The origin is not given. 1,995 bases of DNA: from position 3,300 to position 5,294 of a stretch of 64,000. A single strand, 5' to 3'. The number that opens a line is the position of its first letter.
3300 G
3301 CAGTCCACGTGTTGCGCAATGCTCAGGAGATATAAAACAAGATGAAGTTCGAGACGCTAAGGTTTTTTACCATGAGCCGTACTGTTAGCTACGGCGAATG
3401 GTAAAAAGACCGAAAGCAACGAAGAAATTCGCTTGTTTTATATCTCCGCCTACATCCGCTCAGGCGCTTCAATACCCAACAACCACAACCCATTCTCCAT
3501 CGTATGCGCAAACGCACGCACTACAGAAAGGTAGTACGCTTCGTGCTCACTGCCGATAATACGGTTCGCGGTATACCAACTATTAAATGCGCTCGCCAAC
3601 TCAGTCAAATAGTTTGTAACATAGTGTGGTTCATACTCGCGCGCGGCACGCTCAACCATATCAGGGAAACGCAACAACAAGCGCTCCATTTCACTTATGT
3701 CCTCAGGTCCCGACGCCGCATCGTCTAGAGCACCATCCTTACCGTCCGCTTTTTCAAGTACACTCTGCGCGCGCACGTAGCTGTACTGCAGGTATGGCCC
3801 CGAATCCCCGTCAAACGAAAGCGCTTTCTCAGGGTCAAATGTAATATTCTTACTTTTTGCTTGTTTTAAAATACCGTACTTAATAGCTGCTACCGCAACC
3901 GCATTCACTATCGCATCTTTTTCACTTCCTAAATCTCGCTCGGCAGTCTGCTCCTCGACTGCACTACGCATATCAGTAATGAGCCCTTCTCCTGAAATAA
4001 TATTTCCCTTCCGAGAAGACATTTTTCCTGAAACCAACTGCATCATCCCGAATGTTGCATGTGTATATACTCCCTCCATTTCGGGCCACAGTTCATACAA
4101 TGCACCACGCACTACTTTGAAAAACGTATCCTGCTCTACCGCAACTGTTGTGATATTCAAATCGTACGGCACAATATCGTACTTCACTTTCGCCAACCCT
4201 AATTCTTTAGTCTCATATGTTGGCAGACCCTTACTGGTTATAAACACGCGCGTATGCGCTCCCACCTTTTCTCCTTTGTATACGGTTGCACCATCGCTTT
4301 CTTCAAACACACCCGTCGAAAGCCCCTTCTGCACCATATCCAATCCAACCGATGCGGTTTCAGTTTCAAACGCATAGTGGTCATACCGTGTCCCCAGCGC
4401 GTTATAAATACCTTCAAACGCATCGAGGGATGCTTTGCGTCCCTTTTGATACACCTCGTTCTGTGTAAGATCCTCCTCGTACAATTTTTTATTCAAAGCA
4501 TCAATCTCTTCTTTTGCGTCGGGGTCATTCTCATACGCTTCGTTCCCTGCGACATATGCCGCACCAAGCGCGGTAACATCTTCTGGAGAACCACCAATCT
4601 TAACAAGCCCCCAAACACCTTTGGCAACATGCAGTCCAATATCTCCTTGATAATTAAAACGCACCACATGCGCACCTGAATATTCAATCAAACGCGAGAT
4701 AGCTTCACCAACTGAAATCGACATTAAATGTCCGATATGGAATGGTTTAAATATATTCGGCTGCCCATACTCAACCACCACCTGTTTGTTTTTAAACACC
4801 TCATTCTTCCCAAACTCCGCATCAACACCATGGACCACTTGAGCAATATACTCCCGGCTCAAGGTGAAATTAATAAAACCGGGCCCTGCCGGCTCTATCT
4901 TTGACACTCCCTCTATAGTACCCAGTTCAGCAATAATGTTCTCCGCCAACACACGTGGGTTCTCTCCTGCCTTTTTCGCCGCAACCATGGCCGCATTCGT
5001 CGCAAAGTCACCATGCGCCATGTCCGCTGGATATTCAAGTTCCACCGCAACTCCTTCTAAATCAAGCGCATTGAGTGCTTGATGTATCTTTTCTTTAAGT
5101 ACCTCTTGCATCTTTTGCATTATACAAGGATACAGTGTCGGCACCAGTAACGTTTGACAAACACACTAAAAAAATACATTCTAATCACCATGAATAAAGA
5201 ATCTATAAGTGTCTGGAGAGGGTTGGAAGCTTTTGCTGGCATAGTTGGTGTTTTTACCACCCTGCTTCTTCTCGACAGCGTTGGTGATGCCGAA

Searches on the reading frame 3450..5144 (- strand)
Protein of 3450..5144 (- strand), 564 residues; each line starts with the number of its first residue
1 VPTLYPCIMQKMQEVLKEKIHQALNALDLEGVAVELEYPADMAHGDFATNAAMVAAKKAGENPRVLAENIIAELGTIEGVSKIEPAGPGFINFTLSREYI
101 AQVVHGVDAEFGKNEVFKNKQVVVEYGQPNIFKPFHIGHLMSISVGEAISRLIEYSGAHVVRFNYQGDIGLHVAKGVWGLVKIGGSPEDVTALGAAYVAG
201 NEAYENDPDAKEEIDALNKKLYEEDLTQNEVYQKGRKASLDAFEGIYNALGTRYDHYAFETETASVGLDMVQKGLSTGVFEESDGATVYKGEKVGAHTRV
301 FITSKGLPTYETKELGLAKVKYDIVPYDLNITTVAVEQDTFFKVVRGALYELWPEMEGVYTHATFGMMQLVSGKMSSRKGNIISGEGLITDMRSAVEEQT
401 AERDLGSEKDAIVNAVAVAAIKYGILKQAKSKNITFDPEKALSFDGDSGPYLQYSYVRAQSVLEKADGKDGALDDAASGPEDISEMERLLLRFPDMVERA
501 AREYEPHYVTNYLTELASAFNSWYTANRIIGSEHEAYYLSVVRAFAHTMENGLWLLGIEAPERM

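Call 19: search_protein_families(library=pfam, proteins=[window:3450-5144:-], max_evalue=0.01)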
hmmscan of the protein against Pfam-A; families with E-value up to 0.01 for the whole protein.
window:3450-5144:- (564 aa): 3 families
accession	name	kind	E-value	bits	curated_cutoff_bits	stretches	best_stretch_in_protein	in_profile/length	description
PF00750.26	tRNA-synt_1d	-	3.4e-32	112.2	23.3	1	115-437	15-348/349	tRNA synthetases class I (R), catalytic domain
PF05746.21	DALR_1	-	2.7e-27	95.6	22.3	1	452-564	1-117/117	DALR anticodon binding domain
PF03485.21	Arg_tRNA_synt_N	-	1.6e-23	83.6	21.5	1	15-95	2-85/85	Arginyl tRNA synthetase N terminal domain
